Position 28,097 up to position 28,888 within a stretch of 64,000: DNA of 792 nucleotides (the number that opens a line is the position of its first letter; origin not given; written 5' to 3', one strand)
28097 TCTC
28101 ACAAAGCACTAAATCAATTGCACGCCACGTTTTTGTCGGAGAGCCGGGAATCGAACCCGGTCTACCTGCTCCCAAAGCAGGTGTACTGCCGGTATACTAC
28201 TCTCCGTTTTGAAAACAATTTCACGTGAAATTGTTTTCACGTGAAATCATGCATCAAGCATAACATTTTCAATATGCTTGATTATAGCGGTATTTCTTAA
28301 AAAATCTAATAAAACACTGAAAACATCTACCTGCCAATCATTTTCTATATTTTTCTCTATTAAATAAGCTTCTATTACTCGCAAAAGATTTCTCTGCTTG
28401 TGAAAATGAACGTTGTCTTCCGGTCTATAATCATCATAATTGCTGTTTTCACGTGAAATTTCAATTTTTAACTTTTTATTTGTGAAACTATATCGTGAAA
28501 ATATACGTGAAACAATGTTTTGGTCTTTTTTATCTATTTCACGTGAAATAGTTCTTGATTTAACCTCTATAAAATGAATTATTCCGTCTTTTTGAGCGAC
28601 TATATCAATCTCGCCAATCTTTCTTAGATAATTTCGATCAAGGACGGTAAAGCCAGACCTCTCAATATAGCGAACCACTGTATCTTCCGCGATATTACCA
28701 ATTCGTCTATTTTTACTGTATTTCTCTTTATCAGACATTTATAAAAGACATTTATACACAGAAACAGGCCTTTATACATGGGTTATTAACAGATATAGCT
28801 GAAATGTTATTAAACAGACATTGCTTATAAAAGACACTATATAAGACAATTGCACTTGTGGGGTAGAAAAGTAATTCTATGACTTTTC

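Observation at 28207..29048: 840-bp islet between two tRNAs holding a YraN-like nuclease gene seeded with seven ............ palindromes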

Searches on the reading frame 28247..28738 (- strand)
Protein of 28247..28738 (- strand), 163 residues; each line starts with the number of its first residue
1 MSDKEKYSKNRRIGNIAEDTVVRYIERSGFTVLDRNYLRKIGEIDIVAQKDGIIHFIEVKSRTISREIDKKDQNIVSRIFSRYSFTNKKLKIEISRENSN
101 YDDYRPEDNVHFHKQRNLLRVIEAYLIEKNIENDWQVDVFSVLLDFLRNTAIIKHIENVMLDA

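Call 7: search_protein_families(library=pfam, proteins=[window:28247-28738:-], max_evalue=1)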
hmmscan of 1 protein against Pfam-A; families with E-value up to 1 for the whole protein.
window:28247-28738:- (163 aa): 5 families
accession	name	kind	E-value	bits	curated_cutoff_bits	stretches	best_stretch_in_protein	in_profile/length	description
PF02021.23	UPF0102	-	1.6e-17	64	23.6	2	17-79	1-65/80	Uncharacterised protein family UPF0102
PF13635.12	DUF4143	-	0.0018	18.5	28.1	1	4-61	97-159/160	Domain of unknown function (DUF4143)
PF08378.17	NERD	-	0.012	16.6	22.1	1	14-85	2-77/111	Nuclease-related domain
PF01939.22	NucS_C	-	0.014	15.9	24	1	28-63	18-54/124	Endonuclease NucS C-terminal domain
PF04471.18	Mrr_cat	-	0.099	13.2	21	1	18-71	10-64/115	Restriction endonuclease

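Call 8: search_protein_families(library=ncbifam, proteins=[window:28247-28738:-], max_evalue=1)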
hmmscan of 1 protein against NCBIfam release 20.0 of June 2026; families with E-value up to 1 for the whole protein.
window:28247-28738:- (163 aa): 23 families
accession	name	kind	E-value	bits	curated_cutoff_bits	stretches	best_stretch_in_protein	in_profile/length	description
NF009152.0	PRK12497.2-4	equivalog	6.4e-24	84.2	111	2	9-69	6-67/114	YraN family protein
NF009154.0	PRK12497.3-3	equivalog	9.8e-19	67.6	109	2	7-66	6-64/123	YraN family protein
NF011271.0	PRK14678.1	equivalog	1.3e-15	57.5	172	1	9-64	4-59/120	hypothetical protein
NF011270.0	PRK14677.1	equivalog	2.2e-14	53.7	124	2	17-63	7-53/108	hypothetical protein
NF011268.0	PRK14675.1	equivalog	1.5e-13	50.8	180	1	5-63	4-62/127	hypothetical protein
NF009150.0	PRK12497.1-3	equivalog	8.7e-13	48.4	81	1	8-63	3-58/118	YraN family protein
NF011273.0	PRK14680.1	equivalog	1.9e-12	47.3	199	2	9-68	4-63/134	hypothetical protein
NF011281.0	PRK14689.1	equivalog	2.4e-12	47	122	2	9-66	6-63/128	hypothetical protein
NF009151.0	PRK12497.1-5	equivalog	4.3e-12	46.4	124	1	4-64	7-67/126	YraN family protein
NF011274.0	PRK14681.1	equivalog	2.2e-11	43.8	207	1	9-63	41-96/158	hypothetical protein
TIGR00252.1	TIGR00252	hypoth_equivalog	2.8e-10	40.2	69.05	1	9-64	5-60/123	YraN family protein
NF011277.0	PRK14684.1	equivalog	3.2e-09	36.9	199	1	7-68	2-63/120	hypothetical protein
NF011269.0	PRK14676.1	equivalog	7.5e-09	35.8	190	1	9-81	5-78/117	hypothetical protein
NF009153.0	PRK12497.3-1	equivalog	1.1e-08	35.3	171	1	11-64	10-65/125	YraN family protein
NF011267.0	PRK14674.1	equivalog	3e-07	30.6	232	1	11-67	5-61/133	hypothetical protein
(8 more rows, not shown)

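Call 9: find_homologous_proteins(query=window:28250-28738:-)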
Query window:28250-28738:- (163 aa): 164 proteins with E <= 0.001 among 222 candidates; the best 120 are listed.
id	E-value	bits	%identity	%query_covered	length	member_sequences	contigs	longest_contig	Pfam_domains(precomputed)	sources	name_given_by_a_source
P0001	1.0e-97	342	100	100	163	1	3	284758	PF02021.24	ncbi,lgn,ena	ncbi:MAG: YraN family protein [Patescibacteria group bacterium]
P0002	1.6e-42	163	53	96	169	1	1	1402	PF02021.24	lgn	-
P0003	3.2e-42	162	54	96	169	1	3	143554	PF02021.24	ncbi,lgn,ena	ncbi:MAG: YraN family protein [Patescibacteria group bacterium]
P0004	4.0e-42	162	51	98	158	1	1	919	PF02021.24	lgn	-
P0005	1.9e-41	160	53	96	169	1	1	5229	PF02021.24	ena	-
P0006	8.4e-41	157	49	99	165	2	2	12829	PF02021.24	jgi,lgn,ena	-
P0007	2.5e-40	156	50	100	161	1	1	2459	PF02021.24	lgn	-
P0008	2.6e-40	156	52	96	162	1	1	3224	PF02021.24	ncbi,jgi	jgi:putative endonuclease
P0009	3.6e-40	155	51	99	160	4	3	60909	PF02021.24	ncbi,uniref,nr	ncbi:MAG: hypothetical protein A3F26_03710 [Candidatus Ryanbacteria bacterium RIFCSPHIGHO2_12_FULL_4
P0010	2.0e-39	153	51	96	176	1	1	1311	PF02021.24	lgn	-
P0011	2.0e-39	153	47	96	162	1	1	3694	PF02021.24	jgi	jgi:Holliday junction resolvase-like predicted endonuclease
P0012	3.7e-39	152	49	97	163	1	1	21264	PF02021.24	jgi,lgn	jgi:putative endonuclease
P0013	5.9e-39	151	49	97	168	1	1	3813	PF02021.24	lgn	-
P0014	7.3e-39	151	51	97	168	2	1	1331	PF02021.24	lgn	-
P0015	1.3e-38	150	50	97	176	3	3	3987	PF02021.24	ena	-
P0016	2.0e-38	150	50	96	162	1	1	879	PF02021.24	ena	-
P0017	5.9e-37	145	48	97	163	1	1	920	PF02021.24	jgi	-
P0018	3.9e-32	129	44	97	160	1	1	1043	PF02021.24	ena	-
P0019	9.8e-28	115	44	94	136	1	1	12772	PF02021.24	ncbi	-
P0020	4.8e-27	113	40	94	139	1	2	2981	PF02021.24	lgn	-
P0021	1.6e-26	111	41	94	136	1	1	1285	PF02021.24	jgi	jgi:putative endonuclease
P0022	2.9e-26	110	43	93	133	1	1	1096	PF02021.24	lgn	-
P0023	6.3e-26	109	41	96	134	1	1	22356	PF02021.24,PF08378.18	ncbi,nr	ncbi:MAG: YraN family protein [Candidatus Yonathbacteria bacterium]|nr:YraN family protein [Candidat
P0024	9.1e-26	109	41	94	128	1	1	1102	PF02021.24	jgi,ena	-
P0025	9.3e-26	109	38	99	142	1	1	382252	PF02021.24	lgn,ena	-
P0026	1.1e-25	108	41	94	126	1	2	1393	PF02021.24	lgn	-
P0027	1.3e-25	108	44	95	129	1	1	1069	PF02021.24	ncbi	-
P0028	2.2e-25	107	39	94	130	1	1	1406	PF02021.24,PF13635.13,PF08378.18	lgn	-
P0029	2.7e-25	107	39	94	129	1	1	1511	PF02021.24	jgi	jgi:putative endonuclease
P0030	3.1e-25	107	41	94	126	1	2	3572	PF02021.24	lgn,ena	-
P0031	4.7e-25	106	41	93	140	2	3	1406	PF02021.24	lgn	-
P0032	8.3e-25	106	36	96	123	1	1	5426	PF02021.24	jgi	-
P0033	8.8e-25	105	40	91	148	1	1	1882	PF02021.24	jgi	jgi:putative endonuclease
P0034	9.7e-25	105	41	95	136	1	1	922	PF02021.24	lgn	-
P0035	1.0e-24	105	39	94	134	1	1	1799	PF02021.24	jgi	jgi:putative endonuclease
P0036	1.2e-24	105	40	94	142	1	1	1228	PF02021.24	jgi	jgi:putative endonuclease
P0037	1.6e-24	105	41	94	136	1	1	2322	PF02021.24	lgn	-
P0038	1.8e-24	104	36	99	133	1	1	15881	PF02021.24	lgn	-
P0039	2.4e-24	104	42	85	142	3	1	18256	PF02021.24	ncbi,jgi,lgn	jgi:putative endonuclease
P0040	3.2e-24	104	37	98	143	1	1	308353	PF02021.24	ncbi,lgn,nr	ncbi:MAG: hypothetical protein JWN89_550 [Parcubacteria group bacterium]|nr:hypothetical protein [Pa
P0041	4.1e-24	103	40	96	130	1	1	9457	PF02021.24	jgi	jgi:putative endonuclease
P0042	5.7e-24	103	40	95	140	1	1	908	PF02021.24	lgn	-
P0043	5.8e-24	103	42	94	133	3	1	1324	PF02021.24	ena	-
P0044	7.1e-24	103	37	94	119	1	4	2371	PF02021.24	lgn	-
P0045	9.3e-24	102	38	94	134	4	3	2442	PF02021.24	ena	-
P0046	1.0e-23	102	44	85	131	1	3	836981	PF02021.24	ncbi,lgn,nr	ncbi:MAG: YraN family protein [Candidatus Niyogibacteria bacterium]|nr:MAG: YraN family protein [Can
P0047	1.0e-23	102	38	94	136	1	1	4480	PF02021.24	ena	-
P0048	1.0e-23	102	38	94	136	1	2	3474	PF02021.24,PF08378.18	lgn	-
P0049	1.2e-23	102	40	98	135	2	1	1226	PF02021.24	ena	-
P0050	1.4e-23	102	38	85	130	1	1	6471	PF02021.24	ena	-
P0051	1.7e-23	101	38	94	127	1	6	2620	PF02021.24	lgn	-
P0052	1.9e-23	101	42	91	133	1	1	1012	PF02021.24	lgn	-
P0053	2.2e-23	101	37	94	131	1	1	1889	PF02021.24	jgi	jgi:putative endonuclease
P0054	2.2e-23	101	44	94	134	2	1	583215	PF02021.24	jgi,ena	-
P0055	2.3e-23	101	45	91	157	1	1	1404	PF02021.24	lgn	-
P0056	2.4e-23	101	40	93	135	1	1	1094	PF02021.24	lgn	-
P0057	2.8e-23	101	40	93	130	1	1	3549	PF02021.24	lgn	-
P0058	4.1e-23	100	39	99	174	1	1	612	PF02021.24,PF08378.18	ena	-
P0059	4.3e-23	100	37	94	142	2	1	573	PF02021.24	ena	-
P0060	6.3e-23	99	34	94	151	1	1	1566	PF02021.24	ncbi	-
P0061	6.6e-23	99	40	99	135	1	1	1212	PF02021.24,PF08378.18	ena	-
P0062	7.3e-23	99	41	94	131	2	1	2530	PF02021.24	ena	-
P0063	8.0e-23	99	39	93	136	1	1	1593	PF02021.24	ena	-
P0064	8.2e-23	99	35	94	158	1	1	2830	PF02021.24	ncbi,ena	-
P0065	9.1e-23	99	38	94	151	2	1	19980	PF02021.24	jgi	jgi:putative endonuclease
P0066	9.6e-23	99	42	93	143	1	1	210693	PF02021.24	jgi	jgi:Holliday junction resolvase-like predicted endonuclease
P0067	9.9e-23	99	40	94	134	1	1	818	PF02021.24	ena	-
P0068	1.0e-22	99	38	94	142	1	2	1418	PF02021.24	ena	-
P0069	1.7e-22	98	39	94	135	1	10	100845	PF02021.24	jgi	jgi:putative endonuclease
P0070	1.8e-22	98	36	94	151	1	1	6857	PF02021.24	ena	-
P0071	2.0e-22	98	38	94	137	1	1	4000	PF02021.24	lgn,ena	-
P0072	2.5e-22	97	38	94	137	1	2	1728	PF02021.24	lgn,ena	-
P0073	2.5e-22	97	37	94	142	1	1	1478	PF02021.24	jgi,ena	-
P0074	2.6e-22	97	36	96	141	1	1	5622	PF02021.24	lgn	-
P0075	2.7e-22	97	37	94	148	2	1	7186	PF02021.24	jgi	-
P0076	3.6e-22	97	41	94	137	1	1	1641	PF02021.24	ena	-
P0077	3.7e-22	97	38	94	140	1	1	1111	PF02021.24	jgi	-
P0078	4.0e-22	97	41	95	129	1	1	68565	PF02021.24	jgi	-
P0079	4.9e-22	97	37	94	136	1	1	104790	PF02021.24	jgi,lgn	jgi:putative endonuclease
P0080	5.0e-22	97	40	88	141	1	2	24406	PF02021.24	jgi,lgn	jgi:putative endonuclease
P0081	5.4e-22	96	39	96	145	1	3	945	PF02021.24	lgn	-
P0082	6.5e-22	96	37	95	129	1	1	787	PF02021.24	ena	-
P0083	7.3e-22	96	36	94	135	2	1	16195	PF02021.24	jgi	jgi:putative endonuclease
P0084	9.7e-22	96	39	93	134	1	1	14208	PF02021.24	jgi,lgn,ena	-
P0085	1.1e-21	95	38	99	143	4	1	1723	PF02021.24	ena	-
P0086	1.8e-21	95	40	97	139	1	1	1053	PF02021.24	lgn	-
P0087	1.8e-21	95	39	94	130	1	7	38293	PF02021.24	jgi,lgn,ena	-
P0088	2.1e-21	94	40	93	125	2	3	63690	PF02021.24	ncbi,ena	-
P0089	2.9e-21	94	37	93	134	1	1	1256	PF02021.24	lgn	-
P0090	2.9e-21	94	44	96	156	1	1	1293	PF02021.24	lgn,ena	-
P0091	3.1e-21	94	38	94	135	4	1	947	PF02021.24,PF08378.18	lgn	-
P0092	4.0e-21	94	39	94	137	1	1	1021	PF02021.24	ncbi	-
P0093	4.8e-21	93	41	95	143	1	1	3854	PF02021.24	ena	-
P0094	5.6e-21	93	43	96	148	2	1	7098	PF02021.24,PF08378.18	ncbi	-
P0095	7.3e-21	93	37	99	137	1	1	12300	PF02021.24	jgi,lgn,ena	-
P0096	7.6e-21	93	37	99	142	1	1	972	PF02021.24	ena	-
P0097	8.3e-21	93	41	94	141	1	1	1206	PF02021.24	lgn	-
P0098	1.0e-20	92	37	95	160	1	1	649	PF02021.24,PF08378.18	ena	-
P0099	1.1e-20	92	43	96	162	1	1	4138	PF02021.24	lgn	-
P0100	1.2e-20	92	37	96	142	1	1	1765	PF02021.24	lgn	-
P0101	1.4e-20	92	38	93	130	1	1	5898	PF02021.24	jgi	jgi:putative endonuclease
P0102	1.8e-20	91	37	93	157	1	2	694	PF02021.24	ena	-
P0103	2.0e-20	91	37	94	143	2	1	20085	PF02021.24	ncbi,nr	ncbi:MAG: YraN family protein [bacterium]|nr:YraN family protein [bacterium]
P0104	4.9e-20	90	37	91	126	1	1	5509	PF02021.24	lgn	-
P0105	4.9e-20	90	39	94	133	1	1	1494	PF02021.24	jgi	jgi:putative endonuclease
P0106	5.0e-20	90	37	94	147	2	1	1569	PF02021.24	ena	-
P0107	8.9e-20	89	39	93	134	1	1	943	PF02021.24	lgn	-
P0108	9.3e-20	89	35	94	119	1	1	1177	PF02021.24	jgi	jgi:putative endonuclease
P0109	9.7e-20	89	40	91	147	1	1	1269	PF02021.24,PF08378.18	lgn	-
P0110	1.1e-19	89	41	87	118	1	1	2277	PF02021.24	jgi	-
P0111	1.1e-19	89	34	96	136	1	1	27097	PF02021.24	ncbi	-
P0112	1.1e-19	89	38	94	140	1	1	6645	PF02021.24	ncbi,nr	ncbi:YraN family protein [Candidatus Parcubacteria bacterium]|nr:YraN family protein [Candidatus Par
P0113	1.2e-19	89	34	94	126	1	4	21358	PF02021.24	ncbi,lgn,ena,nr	ncbi:MAG: hypothetical protein EXS69_01895 [Candidatus Zambryskibacteria bacterium]|nr:hypothetical 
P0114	1.7e-19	88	37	94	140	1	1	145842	PF02021.24,PF08378.18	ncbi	-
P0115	1.7e-19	88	41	88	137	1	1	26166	PF02021.24,PF08378.18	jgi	jgi:putative endonuclease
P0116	1.8e-19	88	37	96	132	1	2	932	PF02021.24,PF08378.18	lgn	-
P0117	2.1e-19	88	37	94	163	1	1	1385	PF02021.24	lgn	-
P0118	2.2e-19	88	36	96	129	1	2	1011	PF02021.24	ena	-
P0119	3.5e-19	87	38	83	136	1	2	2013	PF02021.24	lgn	-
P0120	3.6e-19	87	37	95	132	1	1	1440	PF02021.24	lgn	-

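Call 12: find_encoding_contigs(protein=P0003, flank=10000, max_places=2)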
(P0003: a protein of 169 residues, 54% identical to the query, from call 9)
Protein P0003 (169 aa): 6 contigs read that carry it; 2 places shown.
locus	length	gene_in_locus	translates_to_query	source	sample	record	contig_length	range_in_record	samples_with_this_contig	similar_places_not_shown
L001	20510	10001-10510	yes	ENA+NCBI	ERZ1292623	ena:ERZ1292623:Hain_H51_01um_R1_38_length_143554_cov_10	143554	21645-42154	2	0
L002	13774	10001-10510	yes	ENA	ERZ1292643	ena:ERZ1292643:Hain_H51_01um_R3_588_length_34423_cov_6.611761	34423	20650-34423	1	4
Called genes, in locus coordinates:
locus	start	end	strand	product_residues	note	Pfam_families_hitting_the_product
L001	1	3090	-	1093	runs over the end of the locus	PF08239:SH3_3 (faint)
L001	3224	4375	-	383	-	-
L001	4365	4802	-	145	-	-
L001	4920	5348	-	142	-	PF04002:RadC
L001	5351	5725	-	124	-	PF20213:DUF6573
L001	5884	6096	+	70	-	-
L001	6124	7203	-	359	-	PF10412:TrwB_AAD_bind (faint)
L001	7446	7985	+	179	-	-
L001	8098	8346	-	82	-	PF07927:HicA_toxin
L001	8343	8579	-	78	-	PF15919:HicB_lk_antitox (weak)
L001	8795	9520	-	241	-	PF00293:NUDIX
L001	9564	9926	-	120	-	-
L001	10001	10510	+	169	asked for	PF02021:UPF0102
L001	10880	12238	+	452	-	PF11617:Cu-binding_MopE (faint)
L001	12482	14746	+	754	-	-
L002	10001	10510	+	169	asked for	PF02021:UPF0102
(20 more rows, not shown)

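Call 13: find_encoding_contigs(protein=P0009, flank=10000, max_places=2)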
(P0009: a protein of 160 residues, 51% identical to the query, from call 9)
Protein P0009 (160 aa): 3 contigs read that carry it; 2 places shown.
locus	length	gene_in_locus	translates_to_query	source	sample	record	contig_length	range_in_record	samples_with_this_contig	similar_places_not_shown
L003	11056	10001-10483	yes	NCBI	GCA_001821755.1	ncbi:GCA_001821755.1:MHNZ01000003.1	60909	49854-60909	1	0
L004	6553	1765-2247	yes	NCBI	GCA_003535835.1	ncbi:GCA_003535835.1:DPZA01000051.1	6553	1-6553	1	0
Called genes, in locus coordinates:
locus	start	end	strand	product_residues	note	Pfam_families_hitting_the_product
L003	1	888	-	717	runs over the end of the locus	PF01138:RNase_PH, PF03725:RNase_PH_C, PF01138:RNase_PH, PF00013:KH_1, PF00575:S1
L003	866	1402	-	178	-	PF01936:NYN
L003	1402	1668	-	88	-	PF00312:Ribosomal_S15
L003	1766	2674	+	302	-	PF02899:Phage_int_SAM_1, PF13495:Phage_int_SAM_4, PF00589:Phage_integrase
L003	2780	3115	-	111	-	-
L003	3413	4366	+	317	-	-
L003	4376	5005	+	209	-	-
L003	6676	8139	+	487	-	PF01743:PolyA_pol, PF12627:PolyA_pol_RNAbd, PF01966:HD, PF13735:tRNA_NucTran2_2 (weak)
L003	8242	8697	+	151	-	-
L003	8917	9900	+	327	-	-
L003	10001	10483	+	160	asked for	PF02021:UPF0102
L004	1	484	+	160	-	?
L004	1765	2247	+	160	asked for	PF02021:UPF0102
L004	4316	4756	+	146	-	-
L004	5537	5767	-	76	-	-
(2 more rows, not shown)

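Call 18: find_related_loci(query=A1, collection=genome_contigs, flank=10000)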
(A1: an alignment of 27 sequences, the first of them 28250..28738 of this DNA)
Query A1 (163 aa) in genome_contigs; peptide patterns used: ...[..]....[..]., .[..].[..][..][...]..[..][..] (x = any residue, [..] = any of these).
441 stretches matched a pattern; 396 encode a relative of the query (tblastn E <= 1e-3); the best 80 are kept; 80 distinct loci.
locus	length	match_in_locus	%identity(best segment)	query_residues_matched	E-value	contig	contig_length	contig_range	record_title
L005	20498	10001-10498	53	6-162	5e-49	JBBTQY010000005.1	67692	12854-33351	MAG: Patescibacteria group bacterium isolate H41-bin076_1 H41_bin076_1_000000000005, whole genome shotgun sequence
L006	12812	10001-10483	51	4-163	8e-47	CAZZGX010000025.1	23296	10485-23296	MAG TPA_asm: uncultured Candidatus Saccharibacteria bacterium isolate binchicken_co203_608 genome assembly, contig: k141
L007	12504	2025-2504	49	6-163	4e-44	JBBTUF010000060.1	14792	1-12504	MAG: Patescibacteria group bacterium isolate H43-bin009_1 H43_bin009_1_000000000060, whole genome shotgun sequence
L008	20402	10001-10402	39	1-161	1e-33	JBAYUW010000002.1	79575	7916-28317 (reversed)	MAG: Candidatus Paceibacterota bacterium isolate SO_2016_LW3_45 scaffold00466_LW162_2016, whole genome shotgun sequence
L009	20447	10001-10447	38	8-161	2e-33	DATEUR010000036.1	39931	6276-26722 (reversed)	MAG TPA_asm: Candidatus Paceibacterota bacterium isolate SMAG_U8346 k141_917699, whole genome shotgun sequence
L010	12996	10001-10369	41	1-161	2e-33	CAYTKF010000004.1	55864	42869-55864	MAG TPA_asm: uncultured Candidatus Saccharibacteria bacterium isolate binchicken_co191_187 genome assembly, contig: NODE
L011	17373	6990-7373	41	7-161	6e-33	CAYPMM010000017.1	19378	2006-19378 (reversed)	MAG TPA_asm: uncultured Candidatus Saccharibacteria bacterium isolate binchicken_co38_445 genome assembly, contig: NODE_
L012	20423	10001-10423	41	8-161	6e-33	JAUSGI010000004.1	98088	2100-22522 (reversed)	MAG: bacterium isolate E14_metabat.bin.111 E14_k141_1674902, whole genome shotgun sequence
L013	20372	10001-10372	42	8-161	2e-32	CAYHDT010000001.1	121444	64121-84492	MAG TPA_asm: uncultured Candidatus Saccharibacteria bacterium isolate ERP119705_co10_179 genome assembly, contig: NODE_5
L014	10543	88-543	40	8-161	4e-32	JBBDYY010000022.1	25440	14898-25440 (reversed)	MAG: Parcubacteria group bacterium isolate LejiaD_45_33 Lejia_D_3145_length_25440_cov_19, whole genome shotgun sequence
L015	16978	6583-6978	41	6-161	1e-31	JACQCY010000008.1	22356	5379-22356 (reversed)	MAG: Candidatus Yonathbacteria bacterium isolate NC_groundwater_980_Pr1_S-0.2um_43_16 Montesol18-Sp2_coassembly_scaffold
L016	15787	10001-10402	41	7-161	9e-32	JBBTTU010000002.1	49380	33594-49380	MAG: Patescibacteria group bacterium isolate H51-bin151_1 H51_bin151_1_000000000002, whole genome shotgun sequence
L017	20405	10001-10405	42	3-161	3e-31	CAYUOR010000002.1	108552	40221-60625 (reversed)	MAG TPA_asm: uncultured Candidatus Saccharibacteria bacterium isolate SRP287453_co1_360 genome assembly, contig: NODE_19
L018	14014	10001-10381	42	8-161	2e-31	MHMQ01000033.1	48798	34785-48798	MAG: Candidatus Niyogibacteria bacterium RIFCSPLOWO2_01_FULL_45_48 rifcsplowo2_01_scaffold_5412, whole genome shotgun se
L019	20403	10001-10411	42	5-163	3e-31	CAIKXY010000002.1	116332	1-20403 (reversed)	uncultured bacterium isolate E14_bin-0799 genome assembly, contig: bin-0799:02/15, whole genome shotgun sequence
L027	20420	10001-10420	42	6-161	3e-30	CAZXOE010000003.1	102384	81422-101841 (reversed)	MAG TPA_asm: uncultured Candidatus Saccharibacteria bacterium isolate ERP113451_co1_174 genome assembly, contig: NODE_10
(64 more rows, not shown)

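Call 37: find_encoding_contigs(protein=window:28247-28738:-, flank=10000, max_places=3)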
Protein window:28247-28738:- (163 aa): 5 contigs read that carry it; 3 places shown.
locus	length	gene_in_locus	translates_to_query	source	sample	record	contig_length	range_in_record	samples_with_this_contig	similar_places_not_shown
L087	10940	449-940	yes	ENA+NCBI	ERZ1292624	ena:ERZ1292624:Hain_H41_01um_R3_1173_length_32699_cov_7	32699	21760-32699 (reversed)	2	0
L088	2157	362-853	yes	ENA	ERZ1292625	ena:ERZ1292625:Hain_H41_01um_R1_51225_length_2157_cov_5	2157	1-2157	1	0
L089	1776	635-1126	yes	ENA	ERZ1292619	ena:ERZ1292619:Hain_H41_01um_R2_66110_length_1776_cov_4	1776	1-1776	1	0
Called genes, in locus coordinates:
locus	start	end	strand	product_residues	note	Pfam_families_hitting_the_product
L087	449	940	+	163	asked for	PF02021:UPF0102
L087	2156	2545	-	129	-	-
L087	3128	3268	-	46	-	-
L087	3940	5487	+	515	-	-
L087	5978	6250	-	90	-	PF00216:Bac_DNA_binding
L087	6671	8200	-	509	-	PF12072:RNase_Y_N, PF00013:KH_1, PF01966:HD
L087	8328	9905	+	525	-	PF01676:Metalloenzyme, PF06415:iPGM_N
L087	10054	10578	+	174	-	-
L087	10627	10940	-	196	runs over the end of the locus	PF00574:CLP_protease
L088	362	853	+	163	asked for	PF02021:UPF0102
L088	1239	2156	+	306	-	?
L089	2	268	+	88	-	?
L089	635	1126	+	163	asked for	PF02021:UPF0102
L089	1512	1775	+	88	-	?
